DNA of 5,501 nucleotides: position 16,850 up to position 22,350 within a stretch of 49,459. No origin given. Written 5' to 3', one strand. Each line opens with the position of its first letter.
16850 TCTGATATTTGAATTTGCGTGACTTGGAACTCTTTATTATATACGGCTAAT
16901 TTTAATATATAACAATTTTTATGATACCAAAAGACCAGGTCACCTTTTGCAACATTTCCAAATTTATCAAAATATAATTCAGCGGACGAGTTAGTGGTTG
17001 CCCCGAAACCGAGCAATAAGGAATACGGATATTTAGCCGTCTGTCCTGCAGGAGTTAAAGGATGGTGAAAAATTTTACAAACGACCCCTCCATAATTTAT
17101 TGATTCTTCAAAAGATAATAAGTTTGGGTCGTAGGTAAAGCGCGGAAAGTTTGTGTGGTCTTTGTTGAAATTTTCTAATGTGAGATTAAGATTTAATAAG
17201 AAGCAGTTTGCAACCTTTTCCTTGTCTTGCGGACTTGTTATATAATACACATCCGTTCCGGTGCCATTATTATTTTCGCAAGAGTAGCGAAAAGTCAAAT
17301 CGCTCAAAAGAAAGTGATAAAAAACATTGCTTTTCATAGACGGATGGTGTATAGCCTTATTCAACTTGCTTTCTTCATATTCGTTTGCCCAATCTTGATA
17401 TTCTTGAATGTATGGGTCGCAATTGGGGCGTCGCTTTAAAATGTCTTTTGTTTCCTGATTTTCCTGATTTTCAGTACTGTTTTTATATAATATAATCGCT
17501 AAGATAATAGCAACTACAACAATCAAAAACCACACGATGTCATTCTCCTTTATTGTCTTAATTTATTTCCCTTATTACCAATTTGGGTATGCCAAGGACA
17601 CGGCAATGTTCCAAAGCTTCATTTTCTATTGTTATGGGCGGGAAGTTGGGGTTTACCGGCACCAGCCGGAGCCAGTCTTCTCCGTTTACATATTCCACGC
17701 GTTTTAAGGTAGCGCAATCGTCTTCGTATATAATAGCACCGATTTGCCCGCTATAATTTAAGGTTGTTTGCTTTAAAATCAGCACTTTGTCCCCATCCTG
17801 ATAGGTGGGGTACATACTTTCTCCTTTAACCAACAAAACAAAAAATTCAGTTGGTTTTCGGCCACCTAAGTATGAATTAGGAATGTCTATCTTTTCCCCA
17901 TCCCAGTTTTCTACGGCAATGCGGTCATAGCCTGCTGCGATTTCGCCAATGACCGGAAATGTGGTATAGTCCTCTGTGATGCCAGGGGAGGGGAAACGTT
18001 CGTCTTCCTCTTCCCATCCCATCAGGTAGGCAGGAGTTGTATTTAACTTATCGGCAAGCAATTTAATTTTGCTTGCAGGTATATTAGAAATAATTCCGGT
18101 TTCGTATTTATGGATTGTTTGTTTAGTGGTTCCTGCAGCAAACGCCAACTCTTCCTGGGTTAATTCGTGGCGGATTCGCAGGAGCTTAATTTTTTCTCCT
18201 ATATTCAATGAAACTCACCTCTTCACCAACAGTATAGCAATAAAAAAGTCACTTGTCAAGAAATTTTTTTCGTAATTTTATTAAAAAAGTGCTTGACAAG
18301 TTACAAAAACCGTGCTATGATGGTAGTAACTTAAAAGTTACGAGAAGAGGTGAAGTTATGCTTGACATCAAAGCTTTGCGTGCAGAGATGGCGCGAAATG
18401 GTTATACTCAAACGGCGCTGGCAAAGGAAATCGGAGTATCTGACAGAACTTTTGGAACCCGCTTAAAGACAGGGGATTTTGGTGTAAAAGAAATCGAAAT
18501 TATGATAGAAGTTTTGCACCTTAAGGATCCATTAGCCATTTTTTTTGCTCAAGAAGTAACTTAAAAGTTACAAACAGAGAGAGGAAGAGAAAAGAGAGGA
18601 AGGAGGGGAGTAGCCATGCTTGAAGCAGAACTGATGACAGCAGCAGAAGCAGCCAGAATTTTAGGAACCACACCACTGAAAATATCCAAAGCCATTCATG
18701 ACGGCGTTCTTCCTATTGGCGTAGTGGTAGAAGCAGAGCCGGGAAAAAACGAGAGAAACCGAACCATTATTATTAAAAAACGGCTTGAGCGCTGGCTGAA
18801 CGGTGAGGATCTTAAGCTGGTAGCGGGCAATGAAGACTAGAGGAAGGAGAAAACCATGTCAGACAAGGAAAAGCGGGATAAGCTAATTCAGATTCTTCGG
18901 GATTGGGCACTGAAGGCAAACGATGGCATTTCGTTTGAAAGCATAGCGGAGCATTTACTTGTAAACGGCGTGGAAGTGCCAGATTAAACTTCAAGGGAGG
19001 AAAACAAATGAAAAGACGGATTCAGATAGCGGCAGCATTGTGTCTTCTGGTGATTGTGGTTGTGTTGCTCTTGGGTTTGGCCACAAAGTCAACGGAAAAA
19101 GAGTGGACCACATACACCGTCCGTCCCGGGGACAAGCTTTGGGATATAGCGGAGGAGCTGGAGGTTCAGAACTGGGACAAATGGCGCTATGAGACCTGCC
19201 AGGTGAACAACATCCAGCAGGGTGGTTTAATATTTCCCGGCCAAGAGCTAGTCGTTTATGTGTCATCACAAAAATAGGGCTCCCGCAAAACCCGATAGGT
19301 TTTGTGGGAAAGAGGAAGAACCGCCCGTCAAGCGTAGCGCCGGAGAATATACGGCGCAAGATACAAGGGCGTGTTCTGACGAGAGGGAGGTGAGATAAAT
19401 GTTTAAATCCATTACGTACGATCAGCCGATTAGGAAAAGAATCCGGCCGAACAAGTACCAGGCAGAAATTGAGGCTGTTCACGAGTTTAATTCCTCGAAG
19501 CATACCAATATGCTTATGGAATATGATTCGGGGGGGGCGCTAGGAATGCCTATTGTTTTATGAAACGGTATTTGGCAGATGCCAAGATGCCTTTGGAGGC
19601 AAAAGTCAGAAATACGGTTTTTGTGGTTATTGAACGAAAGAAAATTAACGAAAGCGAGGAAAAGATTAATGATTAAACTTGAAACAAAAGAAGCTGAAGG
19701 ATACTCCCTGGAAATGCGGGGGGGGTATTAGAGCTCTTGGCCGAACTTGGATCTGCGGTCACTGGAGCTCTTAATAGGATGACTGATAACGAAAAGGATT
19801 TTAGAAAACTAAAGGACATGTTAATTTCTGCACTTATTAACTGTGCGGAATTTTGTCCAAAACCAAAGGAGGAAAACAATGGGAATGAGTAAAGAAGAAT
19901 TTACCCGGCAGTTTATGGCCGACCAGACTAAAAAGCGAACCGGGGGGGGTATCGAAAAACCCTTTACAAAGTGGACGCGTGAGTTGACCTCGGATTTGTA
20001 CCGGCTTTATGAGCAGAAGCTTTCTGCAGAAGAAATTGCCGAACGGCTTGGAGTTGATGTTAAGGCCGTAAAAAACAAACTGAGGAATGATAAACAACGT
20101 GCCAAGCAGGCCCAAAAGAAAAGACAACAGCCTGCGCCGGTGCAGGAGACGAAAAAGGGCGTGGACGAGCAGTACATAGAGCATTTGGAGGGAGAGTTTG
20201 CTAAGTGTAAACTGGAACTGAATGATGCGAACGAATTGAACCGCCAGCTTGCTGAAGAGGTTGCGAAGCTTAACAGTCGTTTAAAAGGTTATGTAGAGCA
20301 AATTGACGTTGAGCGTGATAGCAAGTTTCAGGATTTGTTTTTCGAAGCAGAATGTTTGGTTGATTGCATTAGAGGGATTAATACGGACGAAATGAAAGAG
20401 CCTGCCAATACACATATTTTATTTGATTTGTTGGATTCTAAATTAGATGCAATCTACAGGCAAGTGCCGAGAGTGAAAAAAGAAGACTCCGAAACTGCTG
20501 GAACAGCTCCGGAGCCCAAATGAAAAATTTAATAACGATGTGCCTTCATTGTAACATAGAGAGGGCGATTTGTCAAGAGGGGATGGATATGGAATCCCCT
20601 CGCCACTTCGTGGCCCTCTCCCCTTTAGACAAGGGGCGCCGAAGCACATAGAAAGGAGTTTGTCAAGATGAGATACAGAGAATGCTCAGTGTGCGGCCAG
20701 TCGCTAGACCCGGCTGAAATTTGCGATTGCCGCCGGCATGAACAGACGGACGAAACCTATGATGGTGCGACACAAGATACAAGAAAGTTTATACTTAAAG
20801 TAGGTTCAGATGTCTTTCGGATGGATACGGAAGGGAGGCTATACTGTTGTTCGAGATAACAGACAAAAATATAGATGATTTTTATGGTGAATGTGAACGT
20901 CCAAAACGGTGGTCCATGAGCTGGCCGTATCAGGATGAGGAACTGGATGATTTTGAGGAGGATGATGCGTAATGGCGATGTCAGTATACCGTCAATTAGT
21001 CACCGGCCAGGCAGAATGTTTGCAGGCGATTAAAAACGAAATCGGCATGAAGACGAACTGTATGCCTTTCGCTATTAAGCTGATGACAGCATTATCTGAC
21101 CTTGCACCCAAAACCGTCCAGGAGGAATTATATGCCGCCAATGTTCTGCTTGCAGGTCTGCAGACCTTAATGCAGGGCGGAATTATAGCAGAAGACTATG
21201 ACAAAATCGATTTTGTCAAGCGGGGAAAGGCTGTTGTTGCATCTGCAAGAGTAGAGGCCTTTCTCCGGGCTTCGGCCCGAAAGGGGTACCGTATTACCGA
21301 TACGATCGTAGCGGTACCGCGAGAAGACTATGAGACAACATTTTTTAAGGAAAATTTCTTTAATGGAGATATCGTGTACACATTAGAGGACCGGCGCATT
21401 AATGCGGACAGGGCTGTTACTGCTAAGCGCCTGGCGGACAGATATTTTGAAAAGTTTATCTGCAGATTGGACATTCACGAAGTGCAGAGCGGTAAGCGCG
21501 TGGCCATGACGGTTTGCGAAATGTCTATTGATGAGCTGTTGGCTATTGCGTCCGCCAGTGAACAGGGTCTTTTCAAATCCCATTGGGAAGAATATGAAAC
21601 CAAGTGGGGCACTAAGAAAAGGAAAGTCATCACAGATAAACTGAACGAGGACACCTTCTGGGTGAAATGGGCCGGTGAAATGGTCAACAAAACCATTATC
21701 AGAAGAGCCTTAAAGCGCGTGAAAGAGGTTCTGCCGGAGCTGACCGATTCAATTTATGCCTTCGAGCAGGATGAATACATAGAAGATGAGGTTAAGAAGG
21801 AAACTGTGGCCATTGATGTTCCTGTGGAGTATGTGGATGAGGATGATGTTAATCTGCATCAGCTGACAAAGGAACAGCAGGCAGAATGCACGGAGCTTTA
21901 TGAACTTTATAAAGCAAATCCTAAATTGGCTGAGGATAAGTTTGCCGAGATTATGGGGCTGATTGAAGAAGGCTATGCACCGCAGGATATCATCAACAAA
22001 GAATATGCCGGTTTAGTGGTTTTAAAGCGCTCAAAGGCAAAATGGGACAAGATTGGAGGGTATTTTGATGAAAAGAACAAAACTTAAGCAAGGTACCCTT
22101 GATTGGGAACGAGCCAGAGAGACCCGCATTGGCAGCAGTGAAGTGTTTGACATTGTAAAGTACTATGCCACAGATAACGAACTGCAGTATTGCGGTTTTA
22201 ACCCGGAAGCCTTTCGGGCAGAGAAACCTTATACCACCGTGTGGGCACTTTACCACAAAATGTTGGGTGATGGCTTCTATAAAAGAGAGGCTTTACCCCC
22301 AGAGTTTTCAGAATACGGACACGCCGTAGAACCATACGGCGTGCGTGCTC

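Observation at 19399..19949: Three G8 homopolymers in three consecutive early genes, two breaking the frame in the same -1 direction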

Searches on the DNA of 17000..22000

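Call 47: search_rna_families(source=window, start=17000, end=22000, threshold=evalue, max_evalue=1)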
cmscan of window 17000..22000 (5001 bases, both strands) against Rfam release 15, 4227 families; matches with E-value up to 1: 1.
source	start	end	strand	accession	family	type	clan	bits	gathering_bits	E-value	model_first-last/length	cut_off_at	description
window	19053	19229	+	RF02712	EBER2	Gene; sRNA;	-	19.8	200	0.21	1-173/173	no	Epstein-Barr virus EBER2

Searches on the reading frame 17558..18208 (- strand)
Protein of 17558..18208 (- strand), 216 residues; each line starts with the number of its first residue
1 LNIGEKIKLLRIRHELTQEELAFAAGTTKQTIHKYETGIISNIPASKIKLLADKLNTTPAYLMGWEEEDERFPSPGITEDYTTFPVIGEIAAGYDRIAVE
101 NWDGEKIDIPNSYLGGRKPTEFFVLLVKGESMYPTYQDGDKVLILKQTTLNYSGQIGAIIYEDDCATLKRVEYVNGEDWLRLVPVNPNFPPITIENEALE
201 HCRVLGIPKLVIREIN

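Call 7: search_protein_families(library=pfam, max_evalue=0.01, proteins=[window:17558-18208:-])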
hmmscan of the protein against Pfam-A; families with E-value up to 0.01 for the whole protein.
window:17558-18208:- (216 aa): 5 families
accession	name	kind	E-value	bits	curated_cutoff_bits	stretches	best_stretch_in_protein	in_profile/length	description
PF00717.28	Peptidase_S24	-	1.7e-19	70.1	23.3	1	85-206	1-113/116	Peptidase S24-like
PF01381.28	HTH_3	-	1.4e-12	47.9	23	1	7-62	1-55/55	Helix-turn-helix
PF13560.12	HTH_31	-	5.4e-08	33.5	27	1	4-60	3-59/64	Helix-turn-helix domain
PF12844.13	HTH_19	-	1.7e-06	28.3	30.2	1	4-63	1-59/64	Helix-turn-helix domain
PF13443.12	HTH_26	-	7.3e-05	23.4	22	1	6-67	1-62/63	Cro/C1-type HTH DNA-binding domain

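Call 8: search_protein_families(library=phrogs, max_evalue=0.01, proteins=[window:17558-18208:-])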
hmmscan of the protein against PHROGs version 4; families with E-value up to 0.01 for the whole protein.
window:17558-18208:- (216 aa): 15 families
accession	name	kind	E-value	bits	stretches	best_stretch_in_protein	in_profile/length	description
phrog_4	-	transcription regulation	3.5e-41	142.5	1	1-206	135-330/400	transcriptional repressor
phrog_8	-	transcription regulation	1.9e-17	64.8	1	1-71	75-144/346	transcriptional regulator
phrog_6201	-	transcription regulation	6.4e-14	52.9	1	107-206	11-109/121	CI-like repressor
phrog_3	-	transcription regulation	6.7e-11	43.6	1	1-78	87-161/430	transcriptional repressor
phrog_2967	-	transcription regulation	1.8e-10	41.7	1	2-70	10-77/225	transcriptional regulator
phrog_5823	-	transcription regulation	3.5e-09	37.3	1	1-71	5-75/404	transcriptional regulator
phrog_7950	-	transcription regulation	2.6e-08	34.8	1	5-38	10-43/68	transcriptional repressor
phrog_2439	-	transcription regulation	6.1e-08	32.9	1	3-66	8-70/367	transcriptional regulator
phrog_2104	-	unknown function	2.5e-05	25.4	1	5-38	42-75/103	-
phrog_8558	-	unknown function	0.00012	23.3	1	113-206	11-102/114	-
phrog_147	-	transcription regulation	0.00014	23.2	1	1-52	3-54/100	transcriptional regulator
phrog_32768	-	unknown function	0.00039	20.2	1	2-56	9-63/446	-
phrog_1994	-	DNA, RNA and nucleotide metabolism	0.001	20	1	5-68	2-64/170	DNA binding protein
phrog_811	-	DNA, RNA and nucleotide metabolism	0.0024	18.4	1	116-213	42-133/140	UmuD-like protein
phrog_34341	-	transcription regulation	0.0045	18.2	1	4-41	73-110/122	transcriptional regulator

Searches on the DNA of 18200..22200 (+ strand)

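Call 5: search_dna_similar(query=window:18200-22200:+, collection=phages, mode=distant)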
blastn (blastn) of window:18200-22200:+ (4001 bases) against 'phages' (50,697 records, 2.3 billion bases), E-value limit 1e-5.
No match.

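Call 73: search_rna_families(sources=[L004, L005, L006, L001, L003, L010], threshold=evalue, max_evalue=0.1)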
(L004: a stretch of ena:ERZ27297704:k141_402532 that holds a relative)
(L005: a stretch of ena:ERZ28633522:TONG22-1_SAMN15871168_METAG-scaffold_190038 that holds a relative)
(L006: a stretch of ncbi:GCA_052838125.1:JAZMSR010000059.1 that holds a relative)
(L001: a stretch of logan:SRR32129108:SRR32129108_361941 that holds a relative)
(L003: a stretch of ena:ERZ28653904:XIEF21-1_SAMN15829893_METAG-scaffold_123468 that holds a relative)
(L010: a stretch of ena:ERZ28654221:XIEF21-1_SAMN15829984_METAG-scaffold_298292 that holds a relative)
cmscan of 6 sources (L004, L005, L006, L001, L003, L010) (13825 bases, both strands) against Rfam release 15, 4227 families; matches with E-value up to 0.1: 0.
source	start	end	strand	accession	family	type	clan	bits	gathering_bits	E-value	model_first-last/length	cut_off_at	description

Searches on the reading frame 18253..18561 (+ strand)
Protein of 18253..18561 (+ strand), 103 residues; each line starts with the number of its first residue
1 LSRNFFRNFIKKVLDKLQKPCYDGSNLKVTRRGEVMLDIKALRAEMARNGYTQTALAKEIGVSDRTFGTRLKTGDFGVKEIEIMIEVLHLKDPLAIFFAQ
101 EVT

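Call 7: search_protein_families(library=pfam, max_evalue=0.01, proteins=[window:18253-18561:+])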
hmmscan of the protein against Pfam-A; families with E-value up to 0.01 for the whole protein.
window:18253-18561:+ (103 aa): 2 families
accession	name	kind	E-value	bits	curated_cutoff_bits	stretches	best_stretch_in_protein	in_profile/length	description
PF01381.28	HTH_3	-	0.0028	18.1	23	1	42-66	1-25/55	Helix-turn-helix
PF02954.25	HTH_8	-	0.0074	16.4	22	0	41-72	9-40/42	Bacterial regulatory protein, Fis family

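Call 8: search_protein_families(library=phrogs, max_evalue=0.01, proteins=[window:18253-18561:+])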
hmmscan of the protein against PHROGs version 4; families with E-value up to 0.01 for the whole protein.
window:18253-18561:+ (103 aa): 8 families
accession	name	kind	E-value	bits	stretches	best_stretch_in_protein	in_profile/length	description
phrog_4583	-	transcription regulation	7.5e-07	30.1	1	41-88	14-62/81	transcriptional repressor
phrog_3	-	transcription regulation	0.00019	22.3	1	33-98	84-147/430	transcriptional repressor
phrog_296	-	integration and excision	0.00053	19.8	1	36-67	226-257/626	DNA transposition protein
phrog_38278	-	unknown function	0.0009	20.3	1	31-87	13-67/180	-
phrog_4779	-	transcription regulation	0.0031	19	1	41-94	6-62/98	transcriptional regulator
phrog_6962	-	unknown function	0.0031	18.8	1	50-92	14-54/73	-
phrog_6831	-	transcription regulation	0.0049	17.8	1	44-74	12-41/68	transcriptional regulator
phrog_1468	-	transcription regulation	0.005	17.4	1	41-93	11-63/67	transcriptional repressor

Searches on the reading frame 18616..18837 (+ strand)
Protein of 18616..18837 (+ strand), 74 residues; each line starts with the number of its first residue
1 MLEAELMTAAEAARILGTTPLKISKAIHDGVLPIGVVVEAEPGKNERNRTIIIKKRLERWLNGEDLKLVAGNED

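Call 7: search_protein_families(library=pfam, max_evalue=0.01, proteins=[window:18616-18837:+])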
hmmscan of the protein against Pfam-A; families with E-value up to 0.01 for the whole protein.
window:18616-18837:+ (74 aa): 1 family
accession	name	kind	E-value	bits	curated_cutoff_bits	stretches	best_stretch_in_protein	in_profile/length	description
PF12728.13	HTH_17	-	3.1e-05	24.6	27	1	6-63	1-49/51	Helix-turn-helix domain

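Call 8: search_protein_families(library=phrogs, max_evalue=0.01, proteins=[window:18616-18837:+])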
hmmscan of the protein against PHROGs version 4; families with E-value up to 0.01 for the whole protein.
window:18616-18837:+ (74 aa): 2 families
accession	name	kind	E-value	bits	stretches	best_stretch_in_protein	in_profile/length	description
phrog_6058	-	unknown function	1.4e-05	25.8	1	8-62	26-78/113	-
phrog_66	-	integration and excision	0.0095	16.6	0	3-63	90-142/412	excisionase and transcriptional regulator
